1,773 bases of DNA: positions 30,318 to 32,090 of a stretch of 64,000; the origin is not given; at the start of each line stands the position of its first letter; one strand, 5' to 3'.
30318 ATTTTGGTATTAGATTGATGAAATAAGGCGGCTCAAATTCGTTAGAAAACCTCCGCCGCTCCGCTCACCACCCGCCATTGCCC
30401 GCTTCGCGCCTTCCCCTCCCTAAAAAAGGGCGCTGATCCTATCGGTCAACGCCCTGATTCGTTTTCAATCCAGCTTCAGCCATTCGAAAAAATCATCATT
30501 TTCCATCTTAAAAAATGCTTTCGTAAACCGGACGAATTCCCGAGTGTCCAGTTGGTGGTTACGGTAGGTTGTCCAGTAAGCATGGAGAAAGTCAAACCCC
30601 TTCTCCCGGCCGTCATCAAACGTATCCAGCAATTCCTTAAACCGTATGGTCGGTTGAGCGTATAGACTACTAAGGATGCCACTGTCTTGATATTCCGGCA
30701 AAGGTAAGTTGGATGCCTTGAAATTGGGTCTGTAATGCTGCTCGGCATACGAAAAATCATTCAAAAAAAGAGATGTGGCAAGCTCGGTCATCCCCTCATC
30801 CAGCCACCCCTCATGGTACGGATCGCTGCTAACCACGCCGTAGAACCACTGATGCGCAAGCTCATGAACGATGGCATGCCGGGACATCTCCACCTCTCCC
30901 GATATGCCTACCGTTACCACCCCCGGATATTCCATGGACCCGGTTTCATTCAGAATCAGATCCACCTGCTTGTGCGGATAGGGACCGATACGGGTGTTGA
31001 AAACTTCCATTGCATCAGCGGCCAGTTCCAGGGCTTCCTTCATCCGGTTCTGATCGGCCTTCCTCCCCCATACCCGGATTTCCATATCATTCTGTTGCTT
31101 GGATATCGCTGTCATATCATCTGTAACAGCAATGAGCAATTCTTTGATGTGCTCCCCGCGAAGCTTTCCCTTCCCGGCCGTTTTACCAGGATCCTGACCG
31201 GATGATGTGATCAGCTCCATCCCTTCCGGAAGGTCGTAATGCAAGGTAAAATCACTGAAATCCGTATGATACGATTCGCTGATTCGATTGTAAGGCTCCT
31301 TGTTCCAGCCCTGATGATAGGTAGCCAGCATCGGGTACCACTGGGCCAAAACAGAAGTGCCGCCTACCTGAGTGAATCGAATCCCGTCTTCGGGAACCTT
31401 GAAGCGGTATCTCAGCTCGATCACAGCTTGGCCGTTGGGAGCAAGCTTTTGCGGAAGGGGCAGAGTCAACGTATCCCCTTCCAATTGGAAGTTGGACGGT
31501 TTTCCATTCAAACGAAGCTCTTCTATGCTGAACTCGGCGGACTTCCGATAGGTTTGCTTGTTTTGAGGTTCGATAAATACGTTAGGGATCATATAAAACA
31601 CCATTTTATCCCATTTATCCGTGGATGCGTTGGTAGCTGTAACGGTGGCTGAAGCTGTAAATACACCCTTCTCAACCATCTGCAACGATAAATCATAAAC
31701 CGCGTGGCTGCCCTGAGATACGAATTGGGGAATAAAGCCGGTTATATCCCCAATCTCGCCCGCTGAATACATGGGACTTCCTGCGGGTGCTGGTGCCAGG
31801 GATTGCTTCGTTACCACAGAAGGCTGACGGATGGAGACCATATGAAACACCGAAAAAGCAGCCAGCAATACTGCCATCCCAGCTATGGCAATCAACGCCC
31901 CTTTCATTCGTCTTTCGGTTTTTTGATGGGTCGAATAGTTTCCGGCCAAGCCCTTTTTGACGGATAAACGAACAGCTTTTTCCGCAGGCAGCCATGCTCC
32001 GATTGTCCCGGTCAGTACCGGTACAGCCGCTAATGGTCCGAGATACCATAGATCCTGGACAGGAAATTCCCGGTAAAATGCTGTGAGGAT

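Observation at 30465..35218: ABC ATPase coupled to a 1350-aa FtsX (MacB-type) permease covalently fused to a complete M1 zinc-peptidase domain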

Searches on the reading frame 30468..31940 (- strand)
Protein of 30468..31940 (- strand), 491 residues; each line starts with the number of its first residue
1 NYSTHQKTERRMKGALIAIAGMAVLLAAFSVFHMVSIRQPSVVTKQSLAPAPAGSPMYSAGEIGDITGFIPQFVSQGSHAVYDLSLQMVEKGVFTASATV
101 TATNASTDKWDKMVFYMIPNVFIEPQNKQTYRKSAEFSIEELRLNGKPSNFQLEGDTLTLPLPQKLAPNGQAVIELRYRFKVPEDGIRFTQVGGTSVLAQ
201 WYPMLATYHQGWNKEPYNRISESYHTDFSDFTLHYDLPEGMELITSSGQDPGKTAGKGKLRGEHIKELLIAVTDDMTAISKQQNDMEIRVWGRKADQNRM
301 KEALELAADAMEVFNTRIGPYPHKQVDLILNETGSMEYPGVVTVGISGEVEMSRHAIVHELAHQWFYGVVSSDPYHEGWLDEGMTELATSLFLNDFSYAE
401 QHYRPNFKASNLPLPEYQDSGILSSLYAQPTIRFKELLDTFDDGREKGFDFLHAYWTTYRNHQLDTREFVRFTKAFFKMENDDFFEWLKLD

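Call 13: find_related_loci(query=A2, collection=genome_contigs, flank=10000)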
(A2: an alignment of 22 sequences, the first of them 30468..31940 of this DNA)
Query A2 (491 aa) in genome_contigs; peptide patterns used: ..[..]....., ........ (x = any residue, [..] = any of these).
600 stretches matched a pattern (row limit reached: there are more); 410 encode a relative of the query (tblastn E <= 1e-3); the best 80 are kept; 80 distinct loci.
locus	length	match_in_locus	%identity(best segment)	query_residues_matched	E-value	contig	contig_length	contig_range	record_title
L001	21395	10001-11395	39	10-488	1e-105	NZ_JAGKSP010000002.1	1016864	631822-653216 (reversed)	Paenibacillus lignilyticus strain DLE-14 contig2, whole genome shotgun sequence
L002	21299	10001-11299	39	66-491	5e-102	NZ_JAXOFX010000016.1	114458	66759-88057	Robertmurraya mangrovi strain 31A1R NODE_16, whole genome shotgun sequence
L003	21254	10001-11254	32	82-491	3e-63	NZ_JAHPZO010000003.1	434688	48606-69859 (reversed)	Planococcus sp. CP5-4_YE Contig_3, whole genome shotgun sequence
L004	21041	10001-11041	23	82-392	1e-26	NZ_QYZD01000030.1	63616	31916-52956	Paenibacillus thiaminolyticus strain BO5 NODE_30_length_63616_cov_255.250767, whole genome shotgun sequence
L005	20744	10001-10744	29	146-392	3e-26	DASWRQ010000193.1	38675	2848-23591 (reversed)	MAG TPA_asm: Kutzneria sp. isolate SMAG_U3526 k141_2464134, whole genome shotgun sequence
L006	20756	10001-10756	29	145-394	5e-26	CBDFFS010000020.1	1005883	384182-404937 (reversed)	MAG: Actinoplanes sp. isolate f29e11ee-109f-495e-9674-86847267c4ca genome assembly, contig: contig_18, whole genome shot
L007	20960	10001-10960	26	81-389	3e-24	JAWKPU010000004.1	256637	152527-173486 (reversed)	MAG: Deinococcales bacterium isolate ABC2.109 ABC2.109.fa-4, whole genome shotgun sequence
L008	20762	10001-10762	27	144-392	3e-22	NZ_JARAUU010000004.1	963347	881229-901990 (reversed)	Streptomyces sp. TX20-6-3 TX20-6-3_4, whole genome shotgun sequence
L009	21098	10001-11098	24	82-399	9e-21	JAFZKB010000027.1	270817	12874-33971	MAG: Clostridiales bacterium isolate RGIG7838 Water_buffalos_Reticulum-4__c683431, whole genome shotgun sequence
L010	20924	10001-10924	28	82-394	2e-28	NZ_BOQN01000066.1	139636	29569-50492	Paractinoplanes toevensis strain NBRC 105298 sequence066, whole genome shotgun sequence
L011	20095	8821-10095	22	100-437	1e-17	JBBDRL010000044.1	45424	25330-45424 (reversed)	MAG: Gemmatimonadota bacterium isolate LejiaC_66_33 Lejia_C_1915_length_45424_cov_20, whole genome shotgun sequence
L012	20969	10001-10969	24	111-441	3e-16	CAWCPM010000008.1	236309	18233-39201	MAG: uncultured Actinomycetes bacterium isolate MFD04967.bin.2.87 genome assembly, contig: contig_40927, whole genome sh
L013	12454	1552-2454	24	152-406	3e-15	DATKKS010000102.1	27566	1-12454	MAG TPA_asm: Candidatus Saccharimonadales bacterium isolate SMAG_U14664 k141_4190436, whole genome shotgun sequence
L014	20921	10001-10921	24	112-415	1e-14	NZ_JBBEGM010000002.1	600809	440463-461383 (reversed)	Actinomycetospora flava strain OC33-EN07 2, whole genome shotgun sequence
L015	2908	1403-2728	22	42-488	9e-14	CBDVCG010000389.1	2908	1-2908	MAG TPA_asm: uncultured Anaerolineales bacterium isolate SRR22302367_binner13_Refined_69 genome assembly, contig: ERZ266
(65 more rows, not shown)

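Call 23: predict_structure(alignment_id=A2)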
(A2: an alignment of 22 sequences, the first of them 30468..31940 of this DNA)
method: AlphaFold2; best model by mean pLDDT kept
length: 491 residues; sequences in the alignment: 22
mean_pLDDT: 88.4   pTM: 0.83
mean pLDDT of the five models: 88.4, 88.1, 86.1, 84.1, 84.1
residues with pLDDT >= 90: 337; 70-90: 109; 50-70: 25; < 50: 20
segments of 3 or more residues with pLDDT < 50: 38-55
pLDDT, mean of each block of 10 residues (from residue 1): 59 81 84 56 32 48 86 93 96 96 97 97 89 96 97 96 97 98 90 92 95 90 89 93 84 72 91 94 92 93 97 96 92 85 83 93 95 94 98 96 88 86 93 96 94 97 96 94 91 69
secondary structure, 60 per line:
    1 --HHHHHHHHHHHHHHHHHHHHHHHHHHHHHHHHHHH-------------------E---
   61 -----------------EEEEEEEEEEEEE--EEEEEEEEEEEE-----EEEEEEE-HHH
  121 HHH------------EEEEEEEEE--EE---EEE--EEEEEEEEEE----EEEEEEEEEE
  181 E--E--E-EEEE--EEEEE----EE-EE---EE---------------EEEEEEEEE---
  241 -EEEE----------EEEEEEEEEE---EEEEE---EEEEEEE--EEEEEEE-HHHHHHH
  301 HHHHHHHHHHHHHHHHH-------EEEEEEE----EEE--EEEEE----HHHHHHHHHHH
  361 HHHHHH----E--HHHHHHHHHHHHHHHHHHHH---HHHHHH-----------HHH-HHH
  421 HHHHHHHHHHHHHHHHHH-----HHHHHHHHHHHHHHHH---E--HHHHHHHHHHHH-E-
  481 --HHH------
elements in order: H3-37 E78-90 E93-104 E110-116 H118-123 E136-144 E152-154 E157-166 E171-181 E189-192 E195-199 E229-237 E242-245 E256-265 E269-273 E277-283 E286-292 H294-317 E325-331 E336-338 E341-345 H350-366 H374-393 H397-402 H418-438 H444-459 H466-477

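Call 30: fold_search(model_id=the predicted structure, library=pdb)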
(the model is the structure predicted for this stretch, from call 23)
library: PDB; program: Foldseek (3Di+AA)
matches with E <= 10: 1590; with E <= 0.001: 483
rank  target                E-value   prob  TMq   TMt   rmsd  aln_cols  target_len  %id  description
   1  6m8p_A                1.5e-23  1.00  0.60  0.36   7.4       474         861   14  Human ERAP1 bound to phosphinic pseudotripeptide inhibitor DG013 (released 2019-12-18)
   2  6ryf_A                2.5e-23  1.00  0.61  0.36   7.1       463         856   14  High-resolution crystal structure of ERAP1 in complex with 15mer phosphinic peptide (released 2019-12-18)
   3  8cgp_B                3.5e-23  1.00  0.62  0.37  10.1       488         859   14  Insulin regulated aminopeptidase (IRAP) in complex with an allosteric aryl sulfonamide inhibitor (released 2024-01-31)
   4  5ab0_A                3.9e-23  1.00  0.60  0.34  11.3       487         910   14  Crystal structure of aminopeptidase ERAP2 with ligand (released 2015-09-30)
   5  9gk6                  4.6e-23  1.00  0.62  0.37  10.2       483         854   13  ERAP1 in complex with 1-[2-(6-chloro-3-oxo-3,4-dihydro-2H-1,4-benzothiazin-4-yl)acetamido]cyclohexane-1-carboxylic acid (released 2025-01-22)
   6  6q4r_A                4.9e-23  1.00  0.61  0.36  10.3       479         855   13  High-resolution crystal structure of ERAP1 with bound phosphinic transition-state analogue inhibitor (released 2019-04-10)
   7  9gjs                  6.5e-23  1.00  0.61  0.36  10.3       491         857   14  ERAP1 in complex with 1-[2-(6-bromo-3-oxo-3,4-dihydro-2H-1,4-benzoxazin-4-yl)acetamido]-4,4-difluorocyclohexane-1-carbox (released 2025-01-22)
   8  5j6s_B                6.9e-23  1.00  0.60  0.35  11.4       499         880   13  Crystal structure of Endoplasmic Reticulum Aminopeptidase 2 (ERAP2) in complex with a hydroxamic derivative ligand (released 2017-03-15)
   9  7sh0_A                7.3e-23  1.00  0.60  0.34  10.2       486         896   14  CRYSTAL STRUCTURE OF ENDOPLASMIC RETICULUM AMINOPEPTIDASE 2 (ERAP2) COMPLEX WITH A HIGHLY SELECTIVE AND POTENT SMALL M (released 2022-07-20)
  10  6rqx_A                1.1e-22  1.00  0.61  0.36   7.0       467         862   13  High-resolution crystal structure of ERAP1 in complex with 10mer phosphinic peptide (released 2019-12-18)
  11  7z28_A                1.1e-22  1.00  0.61  0.36  10.3       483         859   13  High-resolution crystal structure of ERAP1 with bound bestatin analogue inhibitor (released 2022-07-27)
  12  6ea4_A                1.1e-22  1.00  0.60  0.35   8.3       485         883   14  ERAP2 bound to Aryl Sulfonamide Uncompetitive Inhibitor (released 2019-12-18)
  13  6t6r                  1.2e-22  1.00  0.62  0.37  10.2       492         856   14  Human endoplasmic reticulum aminopeptidase 1 (ERAP1) in complex with (4aR,5S,6R,8S,8aR)-5-(2-(Furan-3-yl)ethyl)-8-hydrox (released 2020-03-18)
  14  2yd0_A                1.2e-22  1.00  0.62  0.37   6.8       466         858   14  Crystal structure of the soluble domain of human endoplasmic reticulum aminopeptidase 1 ERAP1 (released 2011-04-13)
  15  6ea4_B                1.2e-22  1.00  0.60  0.36   8.1       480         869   14  ERAP2 bound to Aryl Sulfonamide Uncompetitive Inhibitor (released 2019-12-18)
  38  6ifg_B                1.1e-21  1.00  0.58  0.64   6.1       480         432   17  Crystal structure of M1 zinc metallopeptidase E323A mutant bound to Tyr-ser-ala substrate from Deinococcus radiodurans (released 2019-09-25)
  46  6koz_B                1.7e-21  1.00  0.61  0.68   5.6       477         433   16  Crystal structure of two domain M1 zinc metallopeptidase E323 mutant bound to L-Leucine amino acid (released 2020-01-22)
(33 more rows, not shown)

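Call 41: search_protein_families(library=pfam, proteins=[L001:9980-11413:+, L002:9785-11302:+, L003:10121-11251:+, L003:3423-6839:+, L003:6966-7673:+, L001:7078-8499:+, L001:5580-7154:+, L002:11474-12697:+, L002:8559-9464:-, L001:9312-9755:+], max_evalue=0.001)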
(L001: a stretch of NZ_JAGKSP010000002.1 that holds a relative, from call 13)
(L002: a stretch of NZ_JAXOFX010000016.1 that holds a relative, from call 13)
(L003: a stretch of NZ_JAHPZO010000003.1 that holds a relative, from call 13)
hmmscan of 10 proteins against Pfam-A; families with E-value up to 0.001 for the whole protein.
L001:9980-11413:+ (477 aa): 1 family
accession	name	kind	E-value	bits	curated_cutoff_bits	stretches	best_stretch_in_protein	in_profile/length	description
PF01433.26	Peptidase_M1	-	4.2e-09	36.8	27.7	1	295-461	10-208/218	Peptidase family M1 domain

L002:9785-11302:+ (505 aa): 1 family
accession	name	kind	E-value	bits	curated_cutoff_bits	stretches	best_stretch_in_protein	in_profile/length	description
PF01433.26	Peptidase_M1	-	9.6e-10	38.9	27.7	1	310-410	2-116/218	Peptidase family M1 domain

L003:10121-11251:+ (376 aa): 1 family
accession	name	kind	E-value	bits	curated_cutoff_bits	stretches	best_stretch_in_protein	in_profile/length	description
PF01433.26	Peptidase_M1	-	3.4e-12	46.9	27.7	1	228-374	65-218/218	Peptidase family M1 domain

L003:3423-6839:+ (1138 aa): 7 families
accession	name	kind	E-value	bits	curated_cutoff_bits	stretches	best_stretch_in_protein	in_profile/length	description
PF00271.37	Helicase_C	-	6.8e-13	49.3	23.5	1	650-783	2-108/110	Helicase conserved C-terminal domain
PF13091.12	PLDc_2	-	3.7e-12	46.7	27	1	35-189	8-132/132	PLD-like domain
PF04851.21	ResIII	-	3.1e-09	37.4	22.5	1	247-385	4-162/164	Type III restriction enzyme, res subunit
PF09565.16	RE_NgoFVII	-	1.5e-05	24.8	23.8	1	99-188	59-148/162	NgoFVII restriction endonuclease N-terminal PLD domain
PF00176.29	SNF2-rel_dom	-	1.5e-05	24.7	24.9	0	335-396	120-174/290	SNF2-related domain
PF13872.12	AAA_34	-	0.00022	20.7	27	1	268-330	63-130/306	P-loop containing NTP hydrolase pore-1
PF00270.35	DEAD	-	0.00028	21.1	26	0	308-386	87-161/167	DEAD/DEAH box helicase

L003:6966-7673:+ (235 aa): 1 family
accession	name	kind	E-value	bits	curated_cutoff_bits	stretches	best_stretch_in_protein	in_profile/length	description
PF08713.17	DNA_alkylation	-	4.2e-17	63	21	1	6-193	1-197/213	DNA alkylation repair enzyme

L001:7078-8499:+ (473 aa): 2 families
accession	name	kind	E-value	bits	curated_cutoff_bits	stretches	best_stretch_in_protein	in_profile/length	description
PF13416.11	SBP_bac_8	-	7.1e-17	62.5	27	1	105-383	25-254/279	Bacterial extracellular solute-binding protein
PF01547.30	SBP_bac_1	-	2.2e-14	54.6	26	1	112-375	44-303/307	Bacterial extracellular solute-binding protein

L001:5580-7154:+ (524 aa): 2 families
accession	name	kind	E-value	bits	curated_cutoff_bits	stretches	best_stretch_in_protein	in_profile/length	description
PF13416.11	SBP_bac_8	-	2.1e-14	54.4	27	1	158-418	41-245/279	Bacterial extracellular solute-binding protein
PF01547.30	SBP_bac_1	-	1.5e-09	38.7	26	1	156-418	49-302/307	Bacterial extracellular solute-binding protein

L002:11474-12697:+ (407 aa): 1 family
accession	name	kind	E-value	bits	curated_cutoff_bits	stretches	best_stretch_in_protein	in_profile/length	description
PF00082.27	Peptidase_S8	-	1.5e-54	185.7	21.8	1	45-285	1-288/288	Subtilase family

L002:8559-9464:- (301 aa): 3 families
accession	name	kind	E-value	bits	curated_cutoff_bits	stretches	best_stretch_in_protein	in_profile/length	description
PF01370.27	Epimerase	-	2.8e-11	43.7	20.9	1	4-172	1-186/240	NAD dependent epimerase/dehydratase family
PF13460.12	NAD_binding_10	-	2e-07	31.5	27.2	1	8-163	1-147/184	NAD(P)H-binding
PF07993.18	NAD_binding_4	-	9.1e-07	28.7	20.1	0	77-165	116-210/258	Male sterility protein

L001:9312-9755:+ (147 aa): 3 families
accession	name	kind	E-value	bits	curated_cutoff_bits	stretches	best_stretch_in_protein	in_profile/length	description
PF13545.12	HTH_Crp_2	-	2.4e-14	53.4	27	1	77-145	6-69/70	Crp-like helix-turn-helix domain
PF00325.26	Crp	-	3.1e-06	27.2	21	1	99-128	3-32/32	Bacterial regulatory proteins, crp family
PF08222.17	HTH_CodY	-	5.8e-05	23.1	27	0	3-26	32-55/61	CodY helix-turn-helix domain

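Call 54: search_protein_representatives(protein=window:30468-31940:-)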
Query: 491 residues. Proteins with E-value up to 0.001 (for the whole library): 5278; up to 1e-10: 2634; up to 1e-30: 92. The best 150 are listed.
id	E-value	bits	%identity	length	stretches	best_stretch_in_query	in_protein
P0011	8.9e-144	496.1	48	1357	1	8-489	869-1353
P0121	1.6e-141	488.7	46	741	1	2-490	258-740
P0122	2.5e-129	448.5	48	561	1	54-489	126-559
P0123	3.1e-129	448.2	46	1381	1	2-490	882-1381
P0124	2.2e-126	438.8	48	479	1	64-491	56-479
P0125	3.2e-117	408.6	46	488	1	62-490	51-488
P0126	7.3e-116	404.1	47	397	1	91-489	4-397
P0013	1.3e-114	400.0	46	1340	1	76-490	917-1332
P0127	1.5e-112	393.2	44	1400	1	53-490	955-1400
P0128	2.9e-111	388.9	42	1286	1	3-490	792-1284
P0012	2.8e-108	379.1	42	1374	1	27-490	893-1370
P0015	3.6e-106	372.1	42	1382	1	2-490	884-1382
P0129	2.1e-104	366.3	41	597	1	58-491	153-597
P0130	8.5e-102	357.7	43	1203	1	57-491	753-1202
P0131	1.2e-101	357.2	44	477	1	49-487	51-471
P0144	3.7e-86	306.1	40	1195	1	66-488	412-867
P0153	2.4e-80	287.0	38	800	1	76-489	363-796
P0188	2.8e-36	141.6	30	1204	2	137-402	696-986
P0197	1.4e-32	129.4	29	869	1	94-400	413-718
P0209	1.9e-30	122.4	29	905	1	58-487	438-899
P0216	4.8e-30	121.1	29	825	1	79-398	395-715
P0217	5.6e-30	120.9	29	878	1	41-394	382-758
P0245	8.1e-28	113.7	29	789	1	34-461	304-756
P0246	8.4e-28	113.7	30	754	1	100-488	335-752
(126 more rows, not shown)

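Call 58: search_protein_families(library=pfam, proteins=[P0144, P0153, P0188, P0197, P0209, P0216, P0217, P0245, P0246, P0129], max_evalue=0.001)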
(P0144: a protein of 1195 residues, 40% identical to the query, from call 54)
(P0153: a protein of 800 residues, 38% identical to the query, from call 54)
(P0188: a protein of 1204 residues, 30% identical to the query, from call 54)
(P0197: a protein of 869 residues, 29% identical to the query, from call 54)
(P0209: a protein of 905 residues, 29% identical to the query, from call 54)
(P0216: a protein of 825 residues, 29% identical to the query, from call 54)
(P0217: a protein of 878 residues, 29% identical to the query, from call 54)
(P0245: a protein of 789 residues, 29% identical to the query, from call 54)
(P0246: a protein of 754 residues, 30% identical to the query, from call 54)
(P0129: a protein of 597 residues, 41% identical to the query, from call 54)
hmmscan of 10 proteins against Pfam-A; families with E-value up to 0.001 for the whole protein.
P0144 (1195 aa): 2 families
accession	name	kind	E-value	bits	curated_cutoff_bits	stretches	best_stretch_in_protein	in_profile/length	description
PF01433.26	Peptidase_M1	-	2.4e-11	44.1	27.7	1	664-851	4-203/218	Peptidase family M1 domain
PF00528.27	BPD_transp_1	-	5.6e-05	23.4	26.4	1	96-301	4-174/184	Binding-protein-dependent transport system inner membrane component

P0153 (800 aa): 3 families
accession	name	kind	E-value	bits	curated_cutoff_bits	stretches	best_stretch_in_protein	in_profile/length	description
PF00528.27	BPD_transp_1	-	2.7e-10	40.7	26.4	1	99-292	1-174/184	Binding-protein-dependent transport system inner membrane component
PF01433.26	Peptidase_M1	-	4.5e-08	33.4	27.7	1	645-780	70-203/218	Peptidase family M1 domain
PF12911.12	OppC_N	-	0.00084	19.6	23.9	0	10-40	15-45/53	N-terminal TM domain of oligopeptide transport permease C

P0188 (1204 aa): 1 family
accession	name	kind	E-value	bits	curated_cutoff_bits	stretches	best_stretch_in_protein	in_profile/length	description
PF01433.26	Peptidase_M1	-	1.2e-29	103.9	27.7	2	872-1088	4-216/218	Peptidase family M1 domain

P0197 (869 aa): 2 families
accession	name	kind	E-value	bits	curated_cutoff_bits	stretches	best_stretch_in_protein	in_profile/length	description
PF01433.26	Peptidase_M1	-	2.4e-15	57.2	27.7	2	617-726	3-116/218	Peptidase family M1 domain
PF00528.27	BPD_transp_1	-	1.1e-09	38.7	26.4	1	101-257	1-146/184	Binding-protein-dependent transport system inner membrane component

P0209 (905 aa): 3 families
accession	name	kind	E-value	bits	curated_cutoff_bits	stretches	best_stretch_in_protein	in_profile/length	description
PF07995.17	GSDH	-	4.4e-44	151.6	25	1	93-429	1-332/332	Glucose / Sorbosone dehydrogenase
PF01433.26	Peptidase_M1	-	6.2e-27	95.1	27.7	1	690-899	2-218/218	Peptidase family M1 domain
PF20067.5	SSL_N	-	7e-05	23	18.9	0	413-430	29-46/46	Strictosidine synthase-like, N-terminal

P0216 (825 aa): 1 family
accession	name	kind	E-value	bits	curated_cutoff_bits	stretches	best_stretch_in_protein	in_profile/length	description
PF01433.26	Peptidase_M1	-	5.1e-26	92.1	27.7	1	614-821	2-218/218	Peptidase family M1 domain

P0217 (878 aa): 1 family
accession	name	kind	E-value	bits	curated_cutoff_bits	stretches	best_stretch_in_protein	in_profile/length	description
PF01433.26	Peptidase_M1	-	2.5e-26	93.1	27.7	1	660-869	2-218/218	Peptidase family M1 domain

P0245 (789 aa): 1 family
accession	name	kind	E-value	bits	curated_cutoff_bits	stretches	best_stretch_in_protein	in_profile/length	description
PF01433.26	Peptidase_M1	-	6.8e-24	85.1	27.7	1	574-783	2-218/218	Peptidase family M1 domain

P0246 (754 aa): 1 family
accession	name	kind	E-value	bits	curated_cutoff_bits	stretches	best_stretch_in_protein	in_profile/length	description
PF01433.26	Peptidase_M1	-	1.2e-20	74.5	27.7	1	536-751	2-218/218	Peptidase family M1 domain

P0129 (597 aa): 2 families
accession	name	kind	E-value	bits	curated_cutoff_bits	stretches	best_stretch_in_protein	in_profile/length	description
PF07833.16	Cu_amine_oxidN1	-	9.8e-26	90.3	24.2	1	57-152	11-106/108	Copper amine oxidase N-terminal domain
PF01433.26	Peptidase_M1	-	3.8e-11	43.5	27.7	1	399-488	2-105/218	Peptidase family M1 domain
